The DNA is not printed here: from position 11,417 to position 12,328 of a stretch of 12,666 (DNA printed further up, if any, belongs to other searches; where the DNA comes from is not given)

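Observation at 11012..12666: PAAR / unknown 204-aa protein / coupled lipoprotein: candidate T6SS effector-immunity module with an unclassified toxin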

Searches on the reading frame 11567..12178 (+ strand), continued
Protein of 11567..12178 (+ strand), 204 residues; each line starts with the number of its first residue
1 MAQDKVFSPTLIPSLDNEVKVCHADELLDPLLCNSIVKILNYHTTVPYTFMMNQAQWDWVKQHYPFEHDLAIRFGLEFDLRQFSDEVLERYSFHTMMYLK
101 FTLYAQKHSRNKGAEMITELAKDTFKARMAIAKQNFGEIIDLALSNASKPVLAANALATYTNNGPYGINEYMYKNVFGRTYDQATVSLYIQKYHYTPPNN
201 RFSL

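Call 77: get_annotated_region(hit=H5, flank=6000)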
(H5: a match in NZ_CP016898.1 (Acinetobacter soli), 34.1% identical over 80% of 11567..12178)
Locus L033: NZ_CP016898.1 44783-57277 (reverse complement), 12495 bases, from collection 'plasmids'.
description: Acinetobacter soli strain GFJ2 plasmid pGFJ2, complete sequence
organism: Acinetobacter soli (NCBI taxid 487316)
taxonomy: Bacteria; Pseudomonadota; Gammaproteobacteria; Moraxellales; Moraxellaceae; Acinetobacter; Acinetobacter soli
host: -; source: cell,soil; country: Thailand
typing (MOB-suite, as given by PLSDB): non-mobilizable; replicon rep_cluster_1208
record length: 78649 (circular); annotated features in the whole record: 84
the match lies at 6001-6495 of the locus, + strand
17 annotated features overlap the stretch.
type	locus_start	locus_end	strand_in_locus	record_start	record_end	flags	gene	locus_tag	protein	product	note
CDS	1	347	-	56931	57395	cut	-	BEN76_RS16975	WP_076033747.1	hypothetical protein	-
CDS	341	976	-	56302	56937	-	-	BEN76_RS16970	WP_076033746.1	hypothetical protein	-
CDS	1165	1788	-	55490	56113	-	-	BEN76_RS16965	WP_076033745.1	hypothetical protein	-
CDS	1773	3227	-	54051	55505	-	-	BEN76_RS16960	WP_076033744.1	hypothetical protein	-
CDS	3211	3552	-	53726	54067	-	-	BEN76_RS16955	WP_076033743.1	hypothetical protein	-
CDS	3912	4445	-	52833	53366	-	-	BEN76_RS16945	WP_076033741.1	hypothetical protein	-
CDS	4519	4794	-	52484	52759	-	-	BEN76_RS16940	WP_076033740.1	hypothetical protein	-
CDS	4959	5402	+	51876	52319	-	-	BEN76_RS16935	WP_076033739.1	PAAR domain-containing protein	-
CDS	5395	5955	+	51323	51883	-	-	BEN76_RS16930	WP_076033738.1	PAAR domain-containing protein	-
CDS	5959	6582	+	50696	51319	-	-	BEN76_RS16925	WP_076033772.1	hypothetical protein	-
CDS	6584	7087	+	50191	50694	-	-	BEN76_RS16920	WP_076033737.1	hypothetical protein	-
CDS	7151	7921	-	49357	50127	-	-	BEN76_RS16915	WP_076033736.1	hypothetical protein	-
CDS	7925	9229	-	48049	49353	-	-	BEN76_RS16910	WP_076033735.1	hypothetical protein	-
CDS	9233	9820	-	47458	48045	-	-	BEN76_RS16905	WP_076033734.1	hypothetical protein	-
CDS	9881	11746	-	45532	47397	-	-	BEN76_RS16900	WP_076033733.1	hypothetical protein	-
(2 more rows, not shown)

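Call 78: search_protein_families(library=pfam, proteins=[L021:8269-9117:-, L002:11306-12004:+, L033:4959-5399:+, L033:5395-5952:+, L033:5959-6579:+, L033:6584-7084:+, L022:11357-11848:-], max_evalue=0.01)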
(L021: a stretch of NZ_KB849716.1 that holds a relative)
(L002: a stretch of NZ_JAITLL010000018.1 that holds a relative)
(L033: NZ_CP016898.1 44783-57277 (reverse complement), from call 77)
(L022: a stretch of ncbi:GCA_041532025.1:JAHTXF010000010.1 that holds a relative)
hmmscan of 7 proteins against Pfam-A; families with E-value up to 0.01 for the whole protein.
L021:8269-9117:- (282 aa): 5 families
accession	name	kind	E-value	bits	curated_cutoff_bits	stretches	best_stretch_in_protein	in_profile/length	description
PF00665.32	rve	-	3.2e-33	114.5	32.6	1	110-207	3-102/102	Integrase core domain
PF13333.12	rve_2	-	6.4e-13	49.1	22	1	214-268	1-54/56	Integrase core domain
PF13683.12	rve_3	-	3.6e-11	43.1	26.5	1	199-262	5-67/67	Integrase core domain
PF13276.12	HTH_21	-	5.6e-07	30.1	28.1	1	36-85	10-60/60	HTH-like domain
PF13610.12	DDE_Tnp_IS240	-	0.00033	21.2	27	1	113-240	2-126/139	DDE domain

L002:11306-12004:+ (233 aa): 1 family
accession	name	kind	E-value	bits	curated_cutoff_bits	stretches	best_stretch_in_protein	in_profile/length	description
PF11429.13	Colicin_D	-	0.0047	17.7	25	0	172-209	10-46/84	Colicin D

L033:4959-5399:+ (147 aa): 1 family
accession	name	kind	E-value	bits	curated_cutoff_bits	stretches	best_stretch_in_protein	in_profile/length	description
PF05488.18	PAAR_motif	-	5.1e-12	46.3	27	1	48-116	2-68/70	PAAR motif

L033:5395-5952:+ (186 aa): 1 family
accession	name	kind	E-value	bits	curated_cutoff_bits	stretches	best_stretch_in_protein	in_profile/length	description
PF05488.18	PAAR_motif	-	2.9e-16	59.9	27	1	10-78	3-69/70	PAAR motif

L033:5959-6579:+ (207 aa): 0 families

L033:6584-7084:+ (167 aa): 0 families

L022:11357-11848:- (163 aa): 1 family
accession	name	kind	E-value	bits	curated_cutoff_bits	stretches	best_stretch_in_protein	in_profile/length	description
PF03374.19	ANT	-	8.7e-33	113.3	25.3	1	54-160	1-107/108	Phage antirepressor protein KilAC domain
